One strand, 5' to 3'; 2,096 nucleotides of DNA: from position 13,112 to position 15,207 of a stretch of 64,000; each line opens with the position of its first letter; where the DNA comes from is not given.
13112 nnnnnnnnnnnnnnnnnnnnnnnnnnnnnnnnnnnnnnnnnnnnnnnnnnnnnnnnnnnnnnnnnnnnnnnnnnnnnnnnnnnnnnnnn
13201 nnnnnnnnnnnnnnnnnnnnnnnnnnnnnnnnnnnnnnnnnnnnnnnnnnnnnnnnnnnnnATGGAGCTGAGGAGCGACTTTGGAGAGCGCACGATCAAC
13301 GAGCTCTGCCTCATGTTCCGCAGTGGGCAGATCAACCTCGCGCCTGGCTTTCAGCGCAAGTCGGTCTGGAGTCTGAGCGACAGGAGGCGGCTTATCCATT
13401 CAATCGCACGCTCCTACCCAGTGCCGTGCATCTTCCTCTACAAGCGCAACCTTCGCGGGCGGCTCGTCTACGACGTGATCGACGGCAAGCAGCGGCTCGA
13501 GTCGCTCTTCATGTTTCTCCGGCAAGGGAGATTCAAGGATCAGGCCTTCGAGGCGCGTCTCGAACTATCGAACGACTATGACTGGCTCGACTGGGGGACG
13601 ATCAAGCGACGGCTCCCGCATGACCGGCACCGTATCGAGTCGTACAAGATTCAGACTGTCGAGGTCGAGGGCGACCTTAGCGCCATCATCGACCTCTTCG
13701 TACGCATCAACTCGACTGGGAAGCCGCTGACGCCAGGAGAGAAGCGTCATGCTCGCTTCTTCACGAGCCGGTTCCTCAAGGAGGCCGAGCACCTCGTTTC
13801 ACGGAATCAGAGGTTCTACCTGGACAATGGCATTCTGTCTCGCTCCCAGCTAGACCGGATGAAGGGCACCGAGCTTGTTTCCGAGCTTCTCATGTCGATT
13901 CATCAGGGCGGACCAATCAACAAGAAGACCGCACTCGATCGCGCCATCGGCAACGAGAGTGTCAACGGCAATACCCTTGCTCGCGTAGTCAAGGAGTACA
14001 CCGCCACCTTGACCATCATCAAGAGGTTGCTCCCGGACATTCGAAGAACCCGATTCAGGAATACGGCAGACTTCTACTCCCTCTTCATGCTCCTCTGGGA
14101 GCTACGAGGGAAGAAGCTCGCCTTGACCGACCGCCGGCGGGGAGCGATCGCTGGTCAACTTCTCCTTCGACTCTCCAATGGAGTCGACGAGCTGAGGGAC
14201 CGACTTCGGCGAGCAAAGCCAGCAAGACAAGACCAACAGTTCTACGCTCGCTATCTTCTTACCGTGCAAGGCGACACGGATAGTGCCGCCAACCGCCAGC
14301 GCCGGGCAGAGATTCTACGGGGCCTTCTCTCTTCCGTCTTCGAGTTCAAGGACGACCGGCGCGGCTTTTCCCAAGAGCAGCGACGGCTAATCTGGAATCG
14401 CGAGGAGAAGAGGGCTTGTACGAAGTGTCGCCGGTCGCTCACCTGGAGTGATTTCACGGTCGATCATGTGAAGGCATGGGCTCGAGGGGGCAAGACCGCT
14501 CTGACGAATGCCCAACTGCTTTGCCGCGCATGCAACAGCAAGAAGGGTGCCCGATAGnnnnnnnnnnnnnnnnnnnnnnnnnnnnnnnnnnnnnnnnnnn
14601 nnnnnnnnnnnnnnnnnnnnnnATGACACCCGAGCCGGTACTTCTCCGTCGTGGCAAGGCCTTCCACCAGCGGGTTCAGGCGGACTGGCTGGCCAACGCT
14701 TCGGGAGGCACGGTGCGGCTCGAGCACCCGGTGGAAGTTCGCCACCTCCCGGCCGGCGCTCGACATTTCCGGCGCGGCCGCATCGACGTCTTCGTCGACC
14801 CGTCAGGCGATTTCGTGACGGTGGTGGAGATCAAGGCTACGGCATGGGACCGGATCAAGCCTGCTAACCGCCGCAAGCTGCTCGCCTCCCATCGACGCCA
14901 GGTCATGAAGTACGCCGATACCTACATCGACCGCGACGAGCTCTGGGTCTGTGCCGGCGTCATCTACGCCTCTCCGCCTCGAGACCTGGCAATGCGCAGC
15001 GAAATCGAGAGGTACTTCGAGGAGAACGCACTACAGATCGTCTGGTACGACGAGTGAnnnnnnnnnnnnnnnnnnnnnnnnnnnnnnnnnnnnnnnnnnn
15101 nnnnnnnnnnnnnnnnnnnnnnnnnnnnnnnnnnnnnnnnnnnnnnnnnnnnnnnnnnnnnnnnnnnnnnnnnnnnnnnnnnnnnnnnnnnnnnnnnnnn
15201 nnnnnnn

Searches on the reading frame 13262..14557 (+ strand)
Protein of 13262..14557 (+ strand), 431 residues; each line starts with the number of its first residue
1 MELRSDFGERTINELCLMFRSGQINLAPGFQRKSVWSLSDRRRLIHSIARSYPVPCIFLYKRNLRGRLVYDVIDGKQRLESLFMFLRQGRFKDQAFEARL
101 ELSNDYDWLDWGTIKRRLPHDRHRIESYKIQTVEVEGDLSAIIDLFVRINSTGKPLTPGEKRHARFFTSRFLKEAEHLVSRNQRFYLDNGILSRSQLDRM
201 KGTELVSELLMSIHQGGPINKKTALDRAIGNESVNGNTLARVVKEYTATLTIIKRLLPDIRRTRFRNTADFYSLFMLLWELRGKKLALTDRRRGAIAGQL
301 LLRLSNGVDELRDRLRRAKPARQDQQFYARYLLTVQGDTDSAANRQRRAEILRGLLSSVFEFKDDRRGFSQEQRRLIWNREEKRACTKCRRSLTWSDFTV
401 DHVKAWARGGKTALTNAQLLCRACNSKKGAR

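Call 3: search_protein_families(library=pfam, proteins=[window:13262-14557:+], max_evalue=0.1)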
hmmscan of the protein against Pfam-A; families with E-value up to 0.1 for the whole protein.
window:13262-14557:+ (431 aa): 4 families
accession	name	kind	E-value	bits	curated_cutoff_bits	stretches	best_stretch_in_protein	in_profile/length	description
PF03235.19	GmrSD_N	-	2.9e-23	83.5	33.2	1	20-167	6-199/199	GmrSD restriction endonuclease, N-terminal domain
PF01844.29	HNH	-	5.4e-12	46.1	21.4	1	386-431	1-47/47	HNH endonuclease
PF14279.12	HNH_5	-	2.7e-09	37.3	27.5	1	386-430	1-45/56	HNH endonuclease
PF02945.21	Endonuclease_7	-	0.023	15.1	23.6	1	369-429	10-64/82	Recombination endonuclease VII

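Call 4: search_protein_families(library=padloc, proteins=[window:13262-14557:+], max_evalue=0.1)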
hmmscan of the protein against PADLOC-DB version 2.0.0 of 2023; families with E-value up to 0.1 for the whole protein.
window:13262-14557:+ (431 aa): 10 families
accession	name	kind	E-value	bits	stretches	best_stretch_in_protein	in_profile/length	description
PDLC03877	NsnA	-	7.9e-28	95.8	1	9-213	50-243/385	-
PDLC04027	PD-T4-2_A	-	1.7e-13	48.3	1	10-163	38-192/363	-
PDLC03418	REase_II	-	2.3e-13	48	2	362-429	304-370/372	Type II restriction enzyme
PDLC04709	PDC-M55C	-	1.1e-09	35.5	2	123-159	194-231/554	-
PDLC04151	HEC-05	-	3.4e-08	30.7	1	11-59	27-74/600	-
PDLC04150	HEC-05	-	2.3e-06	24.8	1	26-61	23-58/583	-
PDLC00323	PtuB1|PtuB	-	0.00071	17.3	1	374-430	27-82/215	Unknown function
PDLC02691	Orf5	-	0.012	12.3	1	27-87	23-88/579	Orf5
PDLC00315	PtuB1|PtuB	-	0.018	12.8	1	386-430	33-78/227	Unknown function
PDLC00320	PtuB1|PtuB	-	0.037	11.9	0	374-425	33-83/202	Unknown function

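Call 5: search_protein_families(library=ncbifam, proteins=[window:13262-14557:+], max_evalue=0.1)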
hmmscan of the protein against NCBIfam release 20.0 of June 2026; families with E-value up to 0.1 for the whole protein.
window:13262-14557:+ (431 aa): 1 family
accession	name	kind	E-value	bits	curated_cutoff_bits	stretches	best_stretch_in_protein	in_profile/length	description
NF040563.1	guided_IscB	equivalog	1.5e-05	24.3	175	1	373-430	183-237/314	RNA-guided endonuclease IscB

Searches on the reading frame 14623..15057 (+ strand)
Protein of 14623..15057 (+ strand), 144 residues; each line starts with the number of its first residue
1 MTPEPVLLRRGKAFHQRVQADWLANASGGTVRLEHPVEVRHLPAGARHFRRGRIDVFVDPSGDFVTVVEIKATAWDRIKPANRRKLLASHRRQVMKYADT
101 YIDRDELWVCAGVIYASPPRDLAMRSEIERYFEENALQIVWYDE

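Call 3: search_protein_families(library=pfam, proteins=[window:14623-15057:+], max_evalue=0.1)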
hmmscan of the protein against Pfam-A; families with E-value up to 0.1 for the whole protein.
window:14623-15057:+ (144 aa): 1 family
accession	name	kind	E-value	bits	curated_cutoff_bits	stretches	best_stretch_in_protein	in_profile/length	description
PF14281.12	PDDEXK_4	-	0.03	14.7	22.3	1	24-80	59-104/183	PD-(D/E)XK nuclease superfamily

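Call 4: search_protein_families(library=padloc, proteins=[window:14623-15057:+], max_evalue=0.1)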
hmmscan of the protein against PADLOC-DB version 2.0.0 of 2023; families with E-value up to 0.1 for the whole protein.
window:14623-15057:+ (144 aa): 0 families

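Call 5: search_protein_families(library=ncbifam, proteins=[window:14623-15057:+], max_evalue=0.1)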
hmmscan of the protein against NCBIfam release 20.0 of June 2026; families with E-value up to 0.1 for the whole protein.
window:14623-15057:+ (144 aa): 1 family
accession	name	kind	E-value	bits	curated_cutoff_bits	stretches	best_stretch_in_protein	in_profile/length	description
NF011267.0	PRK14674.1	equivalog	0.0078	16.3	232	1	46-104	30-86/133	hypothetical protein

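Call 17: find_homologous_proteins(query=window:14623-15057:+)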
Query window:14623-15057:+ (144 aa): 27 proteins with E <= 0.001 among 46 candidates.
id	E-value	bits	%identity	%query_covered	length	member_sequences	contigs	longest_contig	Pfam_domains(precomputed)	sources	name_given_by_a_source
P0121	9.3e-93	326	100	100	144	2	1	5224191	-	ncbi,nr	ncbi:MAG: hypothetical protein IPJ17_15805 [Holophagales bacterium]|nr:MAG: hypothetical protein IPJ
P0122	1.6e-49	186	60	98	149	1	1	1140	-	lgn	-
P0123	2.4e-49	185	63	98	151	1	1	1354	-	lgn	-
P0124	2.5e-48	182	58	99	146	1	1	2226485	-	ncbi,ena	-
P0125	1.3e-47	179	57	98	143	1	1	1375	-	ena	-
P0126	8.2e-47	177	55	98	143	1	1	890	-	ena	-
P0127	3.2e-46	175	55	99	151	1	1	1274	-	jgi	jgi:hypothetical protein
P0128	3.4e-46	175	55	98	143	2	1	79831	-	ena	-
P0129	1.8e-45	173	55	98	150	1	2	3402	-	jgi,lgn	-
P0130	2.2e-45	172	54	98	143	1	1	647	-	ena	-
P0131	5.0e-44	168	55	98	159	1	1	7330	-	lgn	-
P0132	5.6e-44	168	51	98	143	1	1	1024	-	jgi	jgi:hypothetical protein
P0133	6.0e-44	168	56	98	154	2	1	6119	-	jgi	jgi:hypothetical protein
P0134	1.6e-43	166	52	98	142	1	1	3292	-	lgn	-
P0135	3.1e-43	165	53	97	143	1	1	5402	-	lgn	-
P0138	2.4e-42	162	55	98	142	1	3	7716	-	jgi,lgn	jgi:hypothetical protein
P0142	5.7e-41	158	52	97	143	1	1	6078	-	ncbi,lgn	ncbi:MAG: hypothetical protein ABI779_05205 [Acidobacteriota bacterium]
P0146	1.6e-35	140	54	88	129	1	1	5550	-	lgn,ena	-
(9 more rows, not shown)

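Call 18: find_encoding_contigs(protein=P0128, flank=6000, max_places=2)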
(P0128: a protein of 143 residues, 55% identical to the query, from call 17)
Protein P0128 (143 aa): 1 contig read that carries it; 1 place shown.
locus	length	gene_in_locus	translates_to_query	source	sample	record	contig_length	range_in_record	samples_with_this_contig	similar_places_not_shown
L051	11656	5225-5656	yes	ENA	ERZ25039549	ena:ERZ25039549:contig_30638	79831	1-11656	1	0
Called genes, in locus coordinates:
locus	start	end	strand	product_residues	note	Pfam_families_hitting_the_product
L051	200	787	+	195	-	-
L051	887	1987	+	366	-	PF13676:TIR_2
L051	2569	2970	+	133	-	-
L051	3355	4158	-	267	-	-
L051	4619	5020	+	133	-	-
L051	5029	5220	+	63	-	-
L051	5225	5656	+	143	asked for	-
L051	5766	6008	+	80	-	-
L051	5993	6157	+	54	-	-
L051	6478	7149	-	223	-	-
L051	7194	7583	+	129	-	-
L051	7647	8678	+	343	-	PF08867:FRG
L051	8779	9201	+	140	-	-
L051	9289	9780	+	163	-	-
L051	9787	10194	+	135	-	-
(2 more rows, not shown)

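Call 19: find_encoding_contigs(protein=P0133, flank=6000, max_places=2)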
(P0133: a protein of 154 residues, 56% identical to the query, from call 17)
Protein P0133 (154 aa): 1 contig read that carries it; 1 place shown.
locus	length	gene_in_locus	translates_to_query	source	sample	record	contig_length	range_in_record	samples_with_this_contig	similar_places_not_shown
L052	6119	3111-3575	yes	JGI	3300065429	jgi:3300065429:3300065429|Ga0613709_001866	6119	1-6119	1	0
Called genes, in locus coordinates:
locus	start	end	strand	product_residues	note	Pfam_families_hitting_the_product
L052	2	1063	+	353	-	?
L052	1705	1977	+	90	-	-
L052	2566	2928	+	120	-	-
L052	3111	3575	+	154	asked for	-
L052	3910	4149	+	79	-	PF04255:DUF433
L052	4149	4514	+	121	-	PF18480:DUF5615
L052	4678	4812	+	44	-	-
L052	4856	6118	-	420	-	?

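Call 20: find_encoding_contigs(protein=P0138, flank=6000, max_places=3)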
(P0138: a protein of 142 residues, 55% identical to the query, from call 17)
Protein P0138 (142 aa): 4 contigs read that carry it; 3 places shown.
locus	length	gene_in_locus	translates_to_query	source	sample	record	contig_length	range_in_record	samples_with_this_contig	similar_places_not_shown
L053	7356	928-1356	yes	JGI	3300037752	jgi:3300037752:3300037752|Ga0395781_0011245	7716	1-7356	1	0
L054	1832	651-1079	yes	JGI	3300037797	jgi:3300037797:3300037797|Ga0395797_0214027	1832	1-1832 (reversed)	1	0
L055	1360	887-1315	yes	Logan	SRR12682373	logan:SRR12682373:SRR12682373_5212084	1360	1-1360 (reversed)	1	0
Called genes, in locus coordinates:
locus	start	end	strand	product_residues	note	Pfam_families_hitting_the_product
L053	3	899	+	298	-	?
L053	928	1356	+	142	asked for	-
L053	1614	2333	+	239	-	-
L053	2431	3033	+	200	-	-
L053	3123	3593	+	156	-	PF00293:NUDIX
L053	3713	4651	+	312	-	PF04909:Amidohydro_2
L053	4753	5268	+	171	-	-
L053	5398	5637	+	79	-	PF01726:LexA_DNA_bind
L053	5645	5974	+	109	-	PF22014:DUF6932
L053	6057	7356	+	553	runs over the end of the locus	?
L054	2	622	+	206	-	?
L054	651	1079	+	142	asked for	-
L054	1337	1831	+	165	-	?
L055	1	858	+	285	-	?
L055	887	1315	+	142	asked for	-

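Call 21: find_encoding_contigs(protein=P0142, flank=6000, max_places=2)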
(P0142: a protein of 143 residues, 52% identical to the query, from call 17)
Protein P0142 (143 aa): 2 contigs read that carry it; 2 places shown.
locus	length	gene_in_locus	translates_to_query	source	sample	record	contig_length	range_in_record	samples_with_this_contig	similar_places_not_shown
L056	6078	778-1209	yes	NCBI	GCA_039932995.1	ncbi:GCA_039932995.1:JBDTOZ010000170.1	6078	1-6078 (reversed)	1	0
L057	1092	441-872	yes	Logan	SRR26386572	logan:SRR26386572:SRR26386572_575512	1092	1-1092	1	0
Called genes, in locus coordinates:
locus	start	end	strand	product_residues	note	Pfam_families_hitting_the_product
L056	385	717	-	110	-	-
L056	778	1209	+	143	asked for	-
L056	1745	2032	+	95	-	-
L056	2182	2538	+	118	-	PF03143:GTP_EFTU_D3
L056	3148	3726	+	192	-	PF09851:SHOCT (weak)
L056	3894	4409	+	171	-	PF12975:DUF3859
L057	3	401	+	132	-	?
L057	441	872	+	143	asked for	-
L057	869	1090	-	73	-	?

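Call 25: find_encoding_contigs(protein=P0131, flank=6000, max_places=2)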
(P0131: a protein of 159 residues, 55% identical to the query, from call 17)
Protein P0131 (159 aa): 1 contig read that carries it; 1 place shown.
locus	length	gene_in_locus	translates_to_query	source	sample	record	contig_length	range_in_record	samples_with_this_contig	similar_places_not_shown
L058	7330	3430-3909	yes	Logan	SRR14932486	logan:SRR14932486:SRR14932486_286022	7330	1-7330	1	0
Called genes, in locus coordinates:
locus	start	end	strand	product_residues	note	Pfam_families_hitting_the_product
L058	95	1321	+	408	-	PF13289:SIR2_2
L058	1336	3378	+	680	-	PF01580:FtsK_SpoIIIE (faint), PF01935:DUF87, PF05872:HerA_C (weak), PF13619:KTSC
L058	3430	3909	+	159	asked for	-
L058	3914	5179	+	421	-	-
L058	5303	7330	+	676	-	?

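Call 26: find_encoding_contigs(protein=P0135, flank=6000, max_places=2)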
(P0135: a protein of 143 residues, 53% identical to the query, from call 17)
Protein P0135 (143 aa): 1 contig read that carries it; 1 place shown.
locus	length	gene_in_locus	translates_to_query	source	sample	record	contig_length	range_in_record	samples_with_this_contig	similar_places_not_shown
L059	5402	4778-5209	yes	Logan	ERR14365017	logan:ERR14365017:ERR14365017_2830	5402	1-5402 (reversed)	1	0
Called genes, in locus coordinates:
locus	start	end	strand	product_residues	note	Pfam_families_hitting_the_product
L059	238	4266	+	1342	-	PF01381:HTH_3, PF13560:HTH_31 (faint), PF04471:Mrr_cat, PF25199:nSTAND_NTPase5, PF13191:AAA_16 (weak)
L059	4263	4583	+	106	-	-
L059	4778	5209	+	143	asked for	-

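Call 27: find_encoding_contigs(protein=P0146, flank=6000, max_places=2)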
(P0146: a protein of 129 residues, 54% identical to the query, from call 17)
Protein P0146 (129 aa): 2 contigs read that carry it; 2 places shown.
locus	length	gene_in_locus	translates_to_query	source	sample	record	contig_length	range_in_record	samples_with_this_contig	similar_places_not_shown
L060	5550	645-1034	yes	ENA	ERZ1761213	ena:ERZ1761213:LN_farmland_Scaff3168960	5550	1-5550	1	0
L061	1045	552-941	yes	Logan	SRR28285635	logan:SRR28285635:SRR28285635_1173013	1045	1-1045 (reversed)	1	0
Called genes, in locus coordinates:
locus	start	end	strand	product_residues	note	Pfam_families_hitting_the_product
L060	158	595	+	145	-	PF00583:Acetyltransf_1, PF13508:Acetyltransf_7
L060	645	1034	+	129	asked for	-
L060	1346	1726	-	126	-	-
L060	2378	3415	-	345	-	PF16263:DUF4917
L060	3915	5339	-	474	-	-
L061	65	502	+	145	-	PF00583:Acetyltransf_1, PF13508:Acetyltransf_7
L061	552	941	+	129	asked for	-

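Call 46: search_protein_families(library=pfam, proteins=[L058:5303-7330:+], max_evalue=0.05)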
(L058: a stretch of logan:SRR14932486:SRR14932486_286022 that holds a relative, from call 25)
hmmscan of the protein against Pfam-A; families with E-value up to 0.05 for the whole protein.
L058:5303-7330:+ (676 aa): 13 families
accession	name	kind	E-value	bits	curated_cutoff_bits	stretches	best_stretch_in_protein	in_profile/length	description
PF00580.27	UvrD-helicase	-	1.9e-14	54.5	23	1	240-484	2-254/271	UvrD/REP helicase N-terminal domain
PF13361.12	UvrD_C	-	5e-10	39.8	25.6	1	619-676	285-335/350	UvrD-like helicase C-terminal domain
PF13245.12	AAA_19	-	2.5e-07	31.4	25.1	1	243-483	1-131/134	AAA domain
PF13481.12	AAA_25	-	3.8e-06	27.1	27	1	241-346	20-136/195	AAA domain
PF13401.12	AAA_22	-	2.1e-05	25.3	27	1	398-465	45-108/130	AAA domain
PF09848.15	SLFN-g3_helicase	-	0.00089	19.1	24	0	257-306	6-55/354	Schlafen group 3, DNA/RNA helicase domain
PF13538.12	UvrD_C_2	-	0.0022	18.3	27.4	0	622-643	3-24/52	UvrD-like helicase C-terminal domain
PF13604.12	AAA_30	-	0.0039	17.4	27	0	239-298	2-62/191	AAA domain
PF05015.19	HigB-like_toxin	-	0.0052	17.7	27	1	7-83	21-91/91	RelE-like toxin of type II toxin-antitoxin system HigB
PF13191.12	AAA_16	-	0.0073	17.2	32.6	1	255-469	27-160/167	AAA ATPase domain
PF00291.31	PALP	-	0.0098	15.7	35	1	243-352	147-257/295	Pyridoxal-phosphate dependent enzyme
PF02771.21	Acyl-CoA_dh_N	-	0.014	16.2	22.9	0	108-157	6-54/113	Acyl-CoA dehydrogenase, N-terminal domain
PF02562.22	PhoH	-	0.028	14.4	27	0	257-287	24-54/205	PhoH-like protein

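Call 52: find_related_loci(query=A3, collection=metagenome_contigs, flank=4000)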
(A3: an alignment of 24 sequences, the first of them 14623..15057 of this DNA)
Query A3 (144 aa) in metagenome_contigs; peptide patterns used: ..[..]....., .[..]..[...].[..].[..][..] (x = any residue, [..] = any of these).
206 stretches matched a pattern; 42 encode a relative of the query (tblastn E <= 1e-3); 42 distinct loci.
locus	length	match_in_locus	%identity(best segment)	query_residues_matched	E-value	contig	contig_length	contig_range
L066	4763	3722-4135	56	3-143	4e-51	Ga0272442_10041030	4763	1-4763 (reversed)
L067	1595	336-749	56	3-143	4e-52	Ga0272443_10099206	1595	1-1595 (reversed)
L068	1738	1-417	56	3-144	2e-51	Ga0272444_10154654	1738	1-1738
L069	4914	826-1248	52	4-144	5e-49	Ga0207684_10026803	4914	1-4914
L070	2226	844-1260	55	2-143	5e-49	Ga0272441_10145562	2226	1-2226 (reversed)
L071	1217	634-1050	51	4-142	6e-50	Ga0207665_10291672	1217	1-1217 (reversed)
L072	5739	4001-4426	52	4-144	2e-46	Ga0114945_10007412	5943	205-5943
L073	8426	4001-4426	51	4-144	4e-46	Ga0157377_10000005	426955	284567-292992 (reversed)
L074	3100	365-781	50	4-142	8e-46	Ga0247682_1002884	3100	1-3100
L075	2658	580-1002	50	4-144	6e-45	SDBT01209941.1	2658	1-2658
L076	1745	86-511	51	4-144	4e-45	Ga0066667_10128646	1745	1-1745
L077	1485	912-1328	50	4-144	6e-45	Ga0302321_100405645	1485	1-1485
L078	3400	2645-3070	49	4-144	1e-43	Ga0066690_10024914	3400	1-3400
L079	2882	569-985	48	4-144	1e-43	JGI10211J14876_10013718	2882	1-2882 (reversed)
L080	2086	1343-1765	48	4-144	1e-42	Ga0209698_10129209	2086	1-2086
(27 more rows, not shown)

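Call 53: search_solved_structures(query=A3, max_evalue=10)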
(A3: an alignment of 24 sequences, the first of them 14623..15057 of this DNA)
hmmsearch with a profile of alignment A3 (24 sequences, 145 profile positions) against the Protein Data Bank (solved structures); distinct sequences matched with E-value up to 10: 5.
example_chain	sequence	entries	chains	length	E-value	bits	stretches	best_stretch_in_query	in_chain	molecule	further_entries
1fio_A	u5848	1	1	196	0.21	14.8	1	35-101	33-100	SSO1 PROTEIN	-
3oic_A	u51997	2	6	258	0.27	14.4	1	49-88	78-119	Enoyl-[acyl-carrier-protein] reductase [NADPH]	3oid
9cru_K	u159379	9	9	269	0.36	14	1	35-101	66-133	Protein SSO1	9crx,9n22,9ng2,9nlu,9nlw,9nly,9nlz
3o38_A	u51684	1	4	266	1.1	12.5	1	45-98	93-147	Short chain dehydrogenase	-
4dqx_A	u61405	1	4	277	1.4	12.1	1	42-85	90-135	Probable oxidoreductase protein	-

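Call 68: predict_structure(alignment_id=A4)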
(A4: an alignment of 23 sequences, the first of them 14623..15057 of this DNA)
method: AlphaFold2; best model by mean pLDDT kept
length: 144 residues; sequences in the alignment: 23
mean_pLDDT: 77.0   pTM: 0.72
mean pLDDT of the five models: 77.0, 76.7, 76.5, 75.2, 74.7
residues with pLDDT >= 90: 51; 70-90: 53; 50-70: 21; < 50: 19
segments of 3 or more residues with pLDDT < 50: 35-53
pLDDT, mean of each block of 10 residues (from residue 1): 72 82 67 44 37 53 78 89 94 88 82 93 97 96 92
secondary structure, 60 per line:
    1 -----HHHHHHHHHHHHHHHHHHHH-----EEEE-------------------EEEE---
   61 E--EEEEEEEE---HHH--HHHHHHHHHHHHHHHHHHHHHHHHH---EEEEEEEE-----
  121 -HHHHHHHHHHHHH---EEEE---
elements in order: H6-25 E31-34 E54-57 E64-71 H80-104 E108-115 H122-134 E138-141

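Call 87: search_protein_families(library=phrogs, proteins=[window:14623-15057:+], max_evalue=0.01)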
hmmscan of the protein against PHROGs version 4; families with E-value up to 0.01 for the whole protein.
window:14623-15057:+ (144 aa): 1 family
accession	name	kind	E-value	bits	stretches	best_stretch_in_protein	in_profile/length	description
phrog_1706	-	DNA, RNA and nucleotide metabolism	0.0018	18.8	1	8-104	85-176/293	CRISPR/Cas system associated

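Call 88: find_related_loci(query=A4, collection=viral_contigs, flank=4000)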
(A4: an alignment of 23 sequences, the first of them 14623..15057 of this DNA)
Query A4 (144 aa) in viral_contigs; peptide patterns used: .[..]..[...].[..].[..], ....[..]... (x = any residue, [..] = any of these).
7 stretches matched a pattern, but none encodes a relative of the query by tblastn (E <= 1e-3).
